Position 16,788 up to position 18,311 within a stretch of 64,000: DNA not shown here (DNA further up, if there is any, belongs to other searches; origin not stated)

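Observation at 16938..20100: Unusual three-gene small-molecule cluster on the element: PvcA/Dit1-like isonitrile synthase, MDR quinone-oxidoreductase and ComB-like phosphatase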

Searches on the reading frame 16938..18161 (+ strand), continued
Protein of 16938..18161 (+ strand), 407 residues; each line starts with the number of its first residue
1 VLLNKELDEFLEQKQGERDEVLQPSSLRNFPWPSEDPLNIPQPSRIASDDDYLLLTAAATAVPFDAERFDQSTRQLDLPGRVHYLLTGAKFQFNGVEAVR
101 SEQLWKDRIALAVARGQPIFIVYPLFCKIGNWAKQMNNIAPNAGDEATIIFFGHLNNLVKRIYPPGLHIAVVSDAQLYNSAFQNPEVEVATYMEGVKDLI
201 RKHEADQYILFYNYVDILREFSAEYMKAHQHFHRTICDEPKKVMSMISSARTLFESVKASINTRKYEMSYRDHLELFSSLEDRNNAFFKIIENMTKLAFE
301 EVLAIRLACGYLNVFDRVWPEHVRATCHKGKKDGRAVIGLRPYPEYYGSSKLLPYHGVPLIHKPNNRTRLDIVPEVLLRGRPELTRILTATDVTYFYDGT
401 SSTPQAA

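Call 23: search_solved_structures(query=A1, max_evalue=1, show_alignments=2)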
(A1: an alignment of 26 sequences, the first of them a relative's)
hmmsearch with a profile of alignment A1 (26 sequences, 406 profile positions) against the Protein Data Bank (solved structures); distinct sequences matched with E-value up to 1: 3.
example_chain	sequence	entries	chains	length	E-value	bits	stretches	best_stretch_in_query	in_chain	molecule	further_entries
3e59_A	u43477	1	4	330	1.1e-11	47.6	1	90-216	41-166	Pyoverdine biosynthesis protein PvcA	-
9dh4_A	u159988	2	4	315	4.2e-10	42.4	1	75-247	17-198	L-tyrosine/L-tryptophan isonitrile synthase family protein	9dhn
9dhm_A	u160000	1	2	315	5.1e-10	42.1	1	75-247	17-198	L-tyrosine/L-tryptophan isonitrile synthase family protein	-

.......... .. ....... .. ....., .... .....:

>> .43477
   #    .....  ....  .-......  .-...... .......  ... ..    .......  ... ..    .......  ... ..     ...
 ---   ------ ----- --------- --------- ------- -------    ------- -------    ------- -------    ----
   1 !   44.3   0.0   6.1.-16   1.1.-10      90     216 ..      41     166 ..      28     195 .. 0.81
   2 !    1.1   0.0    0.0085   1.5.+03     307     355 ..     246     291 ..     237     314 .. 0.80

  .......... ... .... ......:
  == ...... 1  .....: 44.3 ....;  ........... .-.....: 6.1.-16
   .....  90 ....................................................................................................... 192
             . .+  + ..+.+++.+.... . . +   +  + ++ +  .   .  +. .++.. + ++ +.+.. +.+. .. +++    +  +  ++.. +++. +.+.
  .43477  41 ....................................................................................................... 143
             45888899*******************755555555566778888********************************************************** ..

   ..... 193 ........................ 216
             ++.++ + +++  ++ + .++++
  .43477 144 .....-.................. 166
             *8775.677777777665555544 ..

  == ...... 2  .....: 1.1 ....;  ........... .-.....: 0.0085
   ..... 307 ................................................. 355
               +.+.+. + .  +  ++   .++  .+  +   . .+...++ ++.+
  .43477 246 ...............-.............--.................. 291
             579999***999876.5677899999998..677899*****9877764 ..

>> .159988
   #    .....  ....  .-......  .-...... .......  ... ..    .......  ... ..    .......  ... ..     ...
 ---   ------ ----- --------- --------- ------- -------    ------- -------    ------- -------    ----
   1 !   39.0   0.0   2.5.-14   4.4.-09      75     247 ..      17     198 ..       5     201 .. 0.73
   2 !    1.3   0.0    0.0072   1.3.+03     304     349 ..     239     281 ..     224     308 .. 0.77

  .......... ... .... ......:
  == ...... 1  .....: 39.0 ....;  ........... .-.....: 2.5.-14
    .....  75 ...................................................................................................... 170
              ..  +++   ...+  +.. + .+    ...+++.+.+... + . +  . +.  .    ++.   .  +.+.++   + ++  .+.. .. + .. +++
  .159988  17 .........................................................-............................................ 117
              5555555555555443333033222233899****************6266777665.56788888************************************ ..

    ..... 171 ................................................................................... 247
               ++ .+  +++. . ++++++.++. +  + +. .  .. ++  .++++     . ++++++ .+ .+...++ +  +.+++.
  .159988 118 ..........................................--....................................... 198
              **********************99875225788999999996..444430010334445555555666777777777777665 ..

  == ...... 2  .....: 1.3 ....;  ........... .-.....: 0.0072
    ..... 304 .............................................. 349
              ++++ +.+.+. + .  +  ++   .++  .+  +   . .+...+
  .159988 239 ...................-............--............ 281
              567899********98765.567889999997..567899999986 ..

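Call 30: find_encoding_contigs(protein=P0002, flank=8000, max_places=1)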
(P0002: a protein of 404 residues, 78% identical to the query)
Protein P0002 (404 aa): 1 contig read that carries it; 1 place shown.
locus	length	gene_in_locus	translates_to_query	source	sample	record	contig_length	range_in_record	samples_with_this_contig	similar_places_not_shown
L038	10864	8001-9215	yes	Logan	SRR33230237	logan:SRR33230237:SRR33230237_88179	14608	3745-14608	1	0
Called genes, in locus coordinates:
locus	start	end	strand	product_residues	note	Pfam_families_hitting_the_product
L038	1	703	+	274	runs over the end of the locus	-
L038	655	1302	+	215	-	PF02223:Thymidylate_kin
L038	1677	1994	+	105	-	PF01381:HTH_3, PF13560:HTH_31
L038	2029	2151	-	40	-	-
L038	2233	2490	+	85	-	-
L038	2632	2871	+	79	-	-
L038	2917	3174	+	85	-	-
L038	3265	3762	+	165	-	PF04542:Sigma70_r2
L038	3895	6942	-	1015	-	PF00069:Pkinase, PF07714:PK_Tyr_Ser-Thr, PF17874:TPR_MalT (weak), PF13424:TPR_12, PF24885:TPR_NPHP3, PF13374:TPR_10, PF13424:TPR_12, PF13424:TPR_12, +10 more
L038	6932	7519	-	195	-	PF07638:Sigma70_ECF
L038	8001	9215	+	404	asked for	PF05141:DIT1_PvcA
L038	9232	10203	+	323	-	PF08240:ADH_N, PF00107:ADH_zinc_N, PF13602:ADH_zinc_N_2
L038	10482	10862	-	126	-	?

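Call 31: find_encoding_contigs(protein=P0013, flank=8000, max_places=1)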
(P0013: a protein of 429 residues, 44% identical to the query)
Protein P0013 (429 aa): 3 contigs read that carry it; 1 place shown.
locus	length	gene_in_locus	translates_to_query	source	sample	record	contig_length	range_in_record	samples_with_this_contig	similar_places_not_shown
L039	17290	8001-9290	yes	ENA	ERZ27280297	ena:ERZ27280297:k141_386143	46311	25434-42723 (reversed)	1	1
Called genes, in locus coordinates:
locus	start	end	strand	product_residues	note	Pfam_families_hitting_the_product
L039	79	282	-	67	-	-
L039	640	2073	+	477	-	PF13701:DDE_Tnp_1_4, PF01872:RibD_C, PF00925:GTP_cyclohydro2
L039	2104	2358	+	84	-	-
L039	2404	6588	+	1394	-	PF00069:Pkinase, PF07714:PK_Tyr_Ser-Thr, PF25000:DUF7779, PF24885:TPR_NPHP3, PF13424:TPR_12, PF13374:TPR_10, PF13424:TPR_12, PF24885:TPR_NPHP3, +37 more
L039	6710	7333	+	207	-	PF25000:DUF7779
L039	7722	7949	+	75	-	-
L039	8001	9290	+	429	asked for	PF05141:DIT1_PvcA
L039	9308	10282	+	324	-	PF08240:ADH_N, PF00107:ADH_zinc_N, PF13602:ADH_zinc_N_2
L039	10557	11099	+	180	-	PF07638:Sigma70_ECF (weak)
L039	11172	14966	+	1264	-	PF00069:Pkinase, PF07714:PK_Tyr_Ser-Thr, PF25000:DUF7779, PF24885:TPR_NPHP3, PF13374:TPR_10, PF13424:TPR_12, PF13374:TPR_10, PF13424:TPR_12, +26 more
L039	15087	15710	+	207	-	PF25000:DUF7779 (weak)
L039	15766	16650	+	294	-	PF01712:dNK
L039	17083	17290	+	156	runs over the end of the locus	-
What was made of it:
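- Thymidylate kinase or dNK genes lie nearby in L038 and L039 (calls 30, 31).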

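Call 41: search_protein_representatives(alignment_id=A1)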
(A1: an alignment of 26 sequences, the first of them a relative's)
Query: 26 sequences, 406 profile positions. Proteins with E-value up to 0.001 (for the whole library): 676; up to 1e-10: 157; up to 1e-30: 53. The best 150 are listed.
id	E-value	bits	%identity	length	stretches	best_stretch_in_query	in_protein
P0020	3.3e-181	619.1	-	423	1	3-397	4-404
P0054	2.8e-177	606.2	-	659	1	6-399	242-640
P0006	2.9e-171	586.4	-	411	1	4-393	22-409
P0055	1.2e-151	521.8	-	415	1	8-397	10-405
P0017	1.0e-150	518.7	-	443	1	5-396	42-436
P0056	1.1e-136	472.5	-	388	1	5-389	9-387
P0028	1.3e-132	459.1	-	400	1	7-393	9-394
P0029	1.9e-129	448.7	-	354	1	39-390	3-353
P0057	3.6e-127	441.2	-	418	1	7-390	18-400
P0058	1.7e-112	392.8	-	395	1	7-389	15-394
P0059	4.1e-103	361.9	-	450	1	9-393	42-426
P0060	1.4e-102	360.2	-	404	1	13-391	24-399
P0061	1.1e-101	357.2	-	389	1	9-390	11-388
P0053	9.2e-91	321.3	-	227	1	179-398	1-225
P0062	3.5e-89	316.1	-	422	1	8-389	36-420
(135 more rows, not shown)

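Call 42: predict_structure(alignment_id=A1)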
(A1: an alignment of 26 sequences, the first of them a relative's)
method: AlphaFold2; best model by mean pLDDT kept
length: 407 residues; sequences in the alignment: 26
mean_pLDDT: 90.8   pTM: 0.89
mean pLDDT of the five models: 90.8, 90.6, 89.4, 88.9, 88.6
residues with pLDDT >= 90: 315; 70-90: 61; 50-70: 25; < 50: 6
segments of 3 or more residues with pLDDT < 50: 1-3, 405-407
pLDDT, mean of each block of 10 residues (from residue 1): 56 56 77 95 97 96 93 98 96 94 97 98 83 89 95 97 98 94 93 96 97 97 97 93 82 89 93 95 97 95 93 95 93 91 86 89 93 95 96 95 52
secondary structure, 60 per line:
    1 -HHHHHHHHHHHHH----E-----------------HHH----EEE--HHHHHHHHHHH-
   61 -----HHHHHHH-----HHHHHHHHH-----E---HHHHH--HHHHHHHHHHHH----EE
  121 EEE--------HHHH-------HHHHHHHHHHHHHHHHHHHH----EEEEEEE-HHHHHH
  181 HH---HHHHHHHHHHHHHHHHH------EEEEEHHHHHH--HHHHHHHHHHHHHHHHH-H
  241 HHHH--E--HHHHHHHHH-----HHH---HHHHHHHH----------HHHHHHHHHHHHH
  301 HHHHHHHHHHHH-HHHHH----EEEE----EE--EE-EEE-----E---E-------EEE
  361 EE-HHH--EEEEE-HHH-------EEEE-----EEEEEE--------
elements in order: H2-14 E44-46 H49-59 H66-72 H78-86 H96-100 H103-114 E119-123 H132-135 H143-162 E167-173 H175-182 H186-202 E209-213 H214-219 H222-238 H240-244 H250-258 H270-277 H288-312 H314-318 E323-326 E338-340 E358-362 E369-373 E385-388 E394-399
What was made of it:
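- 16938..18161 (+): Gene 1: divergent DIT1/PvcA/IsnA-fold enzyme (407 aa), window-type subclade with gene order DIT1 then MDR. AF2 pLDDT 90.8 (call 42).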

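Call 44: fold_search(model_id=the predicted structure, library=pdb)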
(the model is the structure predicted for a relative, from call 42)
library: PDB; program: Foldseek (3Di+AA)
matches with E <= 10: 690; with E <= 0.001: 8
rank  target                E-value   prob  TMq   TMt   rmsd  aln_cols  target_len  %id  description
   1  3e59_B                1.3e-13  1.00  0.59  0.77   4.0       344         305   19  Crystal structure of the PvcA (PA2254) protein from Pseudomonas aeruginosa (released 2008-10-14)
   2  9dhm_B                1.3e-12  1.00  0.55  0.71   5.3       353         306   17  Crystal structure of PIsnA complexed with an isonitrile product (released 2025-07-16)
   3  3e59_C                1.7e-12  1.00  0.58  0.76   4.3       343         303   19  Crystal structure of the PvcA (PA2254) protein from Pseudomonas aeruginosa (released 2008-10-14)
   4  3e59_A                3.8e-12  1.00  0.56  0.71   5.3       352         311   20  Crystal structure of the PvcA (PA2254) protein from Pseudomonas aeruginosa (released 2008-10-14)
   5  9dh4_B                3.8e-12  1.00  0.55  0.70   5.2       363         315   15  Crystal structure of PIsnA complexed with L-Tyrosine (released 2025-07-16)
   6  9dhm_A                3.8e-12  1.00  0.54  0.69   6.2       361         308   15  Crystal structure of PIsnA complexed with an isonitrile product (released 2025-07-16)
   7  3e59_D                6.2e-12  1.00  0.56  0.71   5.2       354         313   19  Crystal structure of the PvcA (PA2254) protein from Pseudomonas aeruginosa (released 2008-10-14)
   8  9dh4_A                2.3e-11  1.00  0.53  0.67   6.4       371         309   15  Crystal structure of PIsnA complexed with L-Tyrosine (released 2025-07-16)
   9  9cll_B                4.1e-03  0.92  0.23  0.26  10.0       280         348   11  Plasmodium falciparum tyrosyl-tRNA synthetase in complex with ML471-Tyr (released 2024-11-27)
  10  9cll_A                5.4e-03  0.97  0.26  0.30   8.6       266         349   10  Plasmodium falciparum tyrosyl-tRNA synthetase in complex with ML471-Tyr (released 2024-11-27)
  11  7ror_B                8.4e-03  0.93  0.24  0.27  11.6       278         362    9  Plasmodium falciparum tyrosyl-tRNA synthetase in complex with tyrosine-AMP (released 2022-06-08)
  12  7fg6                  8.4e-03  0.85  0.22  0.24  10.3       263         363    9  Crystal structure of the Tyrosyl-tRNA synthetase (TyrRS) in Nanoarchaeum equitans (released 2021-09-08)
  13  7sc6_A                1.0e-02  0.82  0.21  0.23   9.2       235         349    9  tRNA-like Structure from Brome Mosaic Virus Bound to Tyrosyl-tRNA Synthetase from Phaseolus vulgaris. Conformation: Bo (released 2021-12-01)
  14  3vgj_A                1.1e-02  0.66  0.21  0.23  12.7       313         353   10  Crystal of Plasmodium falciparum tyrosyl-tRNA synthetase (PfTyrRS)in complex with adenylate analog (released 2012-07-25)
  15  7rot_A                1.3e-02  0.77  0.23  0.26   9.8       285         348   10  Plasmodium falciparum tyrosyl-tRNA synthetase, S234C mutant, in complex with ML901-Tyr (released 2022-06-08)
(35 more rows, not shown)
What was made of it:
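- On DIT1_PvcA superfamily (Pfam PF05141): The next hits have E above 4e-3 (calls 42, 44).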

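Call 50: search_protein_families(library=pfam, proteins=[L015:1144-2193:+, L015:2335-3294:+, L015:7079-7984:+, L015:9245-9967:+, L015:10895-13666:-, L015:14575-16137:-, L029:6123-8960:-, L021:6881-8518:+, L021:479-1300:+, L022:10183-11124:+], max_evalue=0.001)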
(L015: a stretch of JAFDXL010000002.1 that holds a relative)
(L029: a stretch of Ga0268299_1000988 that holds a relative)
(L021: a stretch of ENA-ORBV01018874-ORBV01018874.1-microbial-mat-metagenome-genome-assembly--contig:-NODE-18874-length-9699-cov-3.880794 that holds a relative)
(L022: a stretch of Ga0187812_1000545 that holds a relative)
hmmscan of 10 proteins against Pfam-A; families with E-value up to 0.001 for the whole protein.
L015:1144-2193:+ (349 aa): 1 family
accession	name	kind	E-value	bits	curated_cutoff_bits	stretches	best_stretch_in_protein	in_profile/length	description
PF00145.23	DNA_methylase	-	2.5e-43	149.2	22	1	1-165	1-165/324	C-5 cytosine-specific DNA methylase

L015:2335-3294:+ (319 aa): 2 families
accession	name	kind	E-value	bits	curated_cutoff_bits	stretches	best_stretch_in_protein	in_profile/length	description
PF18818.7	MPTase-PolyVal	-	9.1e-45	152.2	27.5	1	174-302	3-124/126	Zincin-like metallopeptidase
PF08401.16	ArdcN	-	6.2e-34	117.3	22.6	1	33-146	2-123/123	N-terminal domain of anti-restriction factor ArdC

L015:7079-7984:+ (301 aa): 1 family
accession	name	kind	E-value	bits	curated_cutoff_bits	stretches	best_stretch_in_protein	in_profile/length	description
PF04029.19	2-ph_phosp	-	2.1e-25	89.7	26.4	1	47-268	14-213/226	2-phosphosulpholactate phosphatase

L015:9245-9967:+ (240 aa): 5 families
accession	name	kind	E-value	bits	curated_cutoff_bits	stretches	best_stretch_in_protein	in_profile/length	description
PF00106.31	adh_short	-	9.8e-58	195.3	26.6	1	11-202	1-192/195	short chain dehydrogenase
PF13561.12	adh_short_C2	-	6.9e-45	153.9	27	1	17-202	1-186/236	Enoyl-(Acyl carrier protein) reductase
PF08659.16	KR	-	1.3e-15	58.2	22.6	1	14-178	4-168/180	KR domain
PF01370.27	Epimerase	-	1.4e-06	28.4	20.9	1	14-124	2-102/240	NAD dependent epimerase/dehydratase family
PF03807.23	F420_oxidored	-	0.00072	20.5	21.6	0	11-54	1-44/94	NADP oxidoreductase coenzyme F420-dependent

L015:10895-13666:- (923 aa): 7 families
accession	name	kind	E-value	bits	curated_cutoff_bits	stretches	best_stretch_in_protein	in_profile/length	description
PF08751.17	TrwC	-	3.3e-65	221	25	1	23-298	3-284/286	TrwC relaxase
PF13604.12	AAA_30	-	2.4e-45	155.1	27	1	428-614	5-190/191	AAA domain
PF13245.12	AAA_19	-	1.6e-17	64.4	25.1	1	438-555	8-133/134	AAA domain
PF01443.25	Viral_helicase1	-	7.7e-16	59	21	2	445-592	2-139/228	Viral superfamily 1 RNA helicase core domain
PF22232.2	TraI_hel_assoc_N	-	2.3e-10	41.4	27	1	448-544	1-97/99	TraI helicase-associated ssDNA bd, N-terminal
PF13538.12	UvrD_C_2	-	7.4e-09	35.8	27.4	1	806-854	1-52/52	UvrD-like helicase C-terminal domain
PF04851.21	ResIII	-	0.00038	20.9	22.5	0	428-479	7-63/164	Type III restriction enzyme, res subunit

L015:14575-16137:- (520 aa): 2 families
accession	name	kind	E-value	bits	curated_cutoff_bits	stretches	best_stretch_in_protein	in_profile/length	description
PF12696.13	TraG-D_C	-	2.5e-07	31.1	22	1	359-479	2-124/126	TraM recognition site of TraD and TraG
PF02534.20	T4SS-DNA_transf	-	4.6e-07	29.5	20.1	1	24-480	32-424/468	Type IV secretory system Conjugative DNA transfer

L029:6123-8960:- (945 aa): 8 families
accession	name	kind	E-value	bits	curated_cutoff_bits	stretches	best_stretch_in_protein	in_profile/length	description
PF08751.17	TrwC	-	5.7e-72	243.1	25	1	10-285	1-283/286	TrwC relaxase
PF13604.12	AAA_30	-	2e-47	161.9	27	1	414-602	2-190/191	AAA domain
PF13245.12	AAA_19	-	7.3e-10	39.6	25.1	1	418-543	1-132/134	AAA domain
PF01443.25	Viral_helicase1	-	7.9e-10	39.4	21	0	435-547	3-105/228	Viral superfamily 1 RNA helicase core domain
PF13538.12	UvrD_C_2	-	1.3e-05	25.4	27.4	1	791-838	1-51/52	UvrD-like helicase C-terminal domain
PF13401.12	AAA_22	-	0.00025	21.8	27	0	429-537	4-124/130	AAA domain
PF25199.1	nSTAND_NTPase5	-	0.00029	21.1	34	0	427-515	38-111/145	Novel STAND NTPase 5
PF22232.2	TraI_hel_assoc_N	-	0.00083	20.4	27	0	438-535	2-99/99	TraI helicase-associated ssDNA bd, N-terminal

L021:6881-8518:+ (545 aa): 2 families
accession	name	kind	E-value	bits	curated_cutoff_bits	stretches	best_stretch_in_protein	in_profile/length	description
PF02384.22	N6_Mtase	-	4.1e-108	361.8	20.4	1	184-503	2-310/311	N-6 DNA Methylase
PF12161.14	HsdM_N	-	2.2e-25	90.3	24.5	1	29-171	1-135/135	HsdM N-terminal domain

L021:479-1300:+ (273 aa): 0 families

L022:10183-11124:+ (313 aa): 1 family
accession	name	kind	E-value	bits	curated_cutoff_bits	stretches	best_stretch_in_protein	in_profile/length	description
PF01844.29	HNH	-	4.6e-08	33.5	21.4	1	241-296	1-47/47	HNH endonuclease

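Call 69: search_protein_families(library=pfam, proteins=[L024:342-3668:+, L024:3803-4531:+, L024:5848-7134:+, L024:7350-8411:+, L024:8413-9267:-, L024:9264-10775:-, L023:359-1171:+, L018:1457-4306:-, L013:3053-4381:+, L027:389-1810:+], max_evalue=0.001)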
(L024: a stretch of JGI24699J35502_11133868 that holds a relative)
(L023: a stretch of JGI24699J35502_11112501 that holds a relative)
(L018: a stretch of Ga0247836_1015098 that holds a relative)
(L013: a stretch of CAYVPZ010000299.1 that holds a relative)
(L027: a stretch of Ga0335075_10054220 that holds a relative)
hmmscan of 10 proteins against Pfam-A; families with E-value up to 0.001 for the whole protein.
L024:342-3668:+ (1108 aa): 4 families
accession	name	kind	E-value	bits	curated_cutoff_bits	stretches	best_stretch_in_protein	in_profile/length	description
PF07693.20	KAP_NTPase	-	1.2e-33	117.1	20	1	296-586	4-286/293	KAP family P-loop domain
PF19789.6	DUF6273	-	6.4e-12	46.1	23.5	1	939-1107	29-171/172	Domain of unknown function (DUF6273)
PF13191.12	AAA_16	-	2e-05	25.6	32.6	1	316-457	30-143/167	AAA ATPase domain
PF13401.12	AAA_22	-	0.00018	22.3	27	1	316-477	11-114/130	AAA domain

L024:3803-4531:+ (242 aa): 0 families

L024:5848-7134:+ (428 aa): 5 families
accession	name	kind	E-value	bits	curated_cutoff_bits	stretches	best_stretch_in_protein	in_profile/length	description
PF03721.20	UDPG_MGDP_dh_N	-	3.9e-39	134.6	27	1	13-189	3-182/187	UDP-glucose/GDP-mannose dehydrogenase family, NAD binding domain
PF00984.24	UDPG_MGDP_dh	-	2.4e-30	104.9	25.4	1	208-300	1-93/94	UDP-glucose/GDP-mannose dehydrogenase family, central domain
PF03720.21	UDPG_MGDP_dh_C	-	6.7e-18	65.4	30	1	327-419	1-100/103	UDP-glucose/GDP-mannose dehydrogenase family, UDP binding domain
PF03446.21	NAD_binding_2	-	3.2e-08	34.2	21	1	14-141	3-107/161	NAD binding domain of 6-phosphogluconate dehydrogenase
PF01210.29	NAD_Gly3P_dh_N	-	0.00086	19.7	23.1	0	14-94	3-80/158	NAD-dependent glycerol-3-phosphate dehydrogenase N-terminus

L024:7350-8411:+ (353 aa): 2 families
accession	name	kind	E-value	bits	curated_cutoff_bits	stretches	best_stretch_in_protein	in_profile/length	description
PF13692.12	Glyco_trans_1_4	-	6.2e-11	43.2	27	1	162-275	2-117/142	Glycosyl transferases group 1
PF00534.26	Glycos_transf_1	-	1.5e-09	38.1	26.4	1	152-277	6-134/172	Glycosyl transferases group 1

L024:8413-9267:- (284 aa): 1 family
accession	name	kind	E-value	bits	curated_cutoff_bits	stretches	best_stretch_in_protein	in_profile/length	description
PF04230.19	PS_pyruv_trans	-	8.2e-13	49.3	25.3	1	37-216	1-274/280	Polysaccharide pyruvyl transferase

L024:9264-10775:- (503 aa): 2 families
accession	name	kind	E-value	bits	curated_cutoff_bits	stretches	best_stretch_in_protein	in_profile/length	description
PF13440.11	Polysacc_synt_3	-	1.4e-68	231.7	23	1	54-342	2-291/293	Polysaccharide biosynthesis protein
PF01943.22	Polysacc_synt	-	3.8e-40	138.5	28.2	1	35-294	7-273/274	Polysaccharide biosynthesis protein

L023:359-1171:+ (270 aa): 0 families

L018:1457-4306:- (949 aa): 0 families

L013:3053-4381:+ (442 aa): 2 families
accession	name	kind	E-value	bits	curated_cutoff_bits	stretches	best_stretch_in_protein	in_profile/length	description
PF00486.34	Trans_reg_C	-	7.8e-18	64.8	26.2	1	22-96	3-77/77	Transcriptional regulatory protein, C terminal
PF13428.12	TPR_14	-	0.00068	20.5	23.5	0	246-275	2-31/44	Tetratricopeptide repeat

L027:389-1810:+ (473 aa): 4 families
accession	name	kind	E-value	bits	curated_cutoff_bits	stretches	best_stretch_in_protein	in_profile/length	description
PF13424.12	TPR_12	-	2.2e-09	37.8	30.1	0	203-237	42-76/77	Tetratricopeptide repeat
PF12968.13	DUF3856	-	0.00015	22.2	27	0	312-386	55-129/143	Domain of Unknown Function (DUF3856)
PF07719.23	TPR_2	-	0.00064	20.1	27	0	206-236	1-31/34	Tetratricopeptide repeat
PF13374.12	TPR_10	-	0.00089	19.7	27.5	0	206-237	2-33/42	Tetratricopeptide repeat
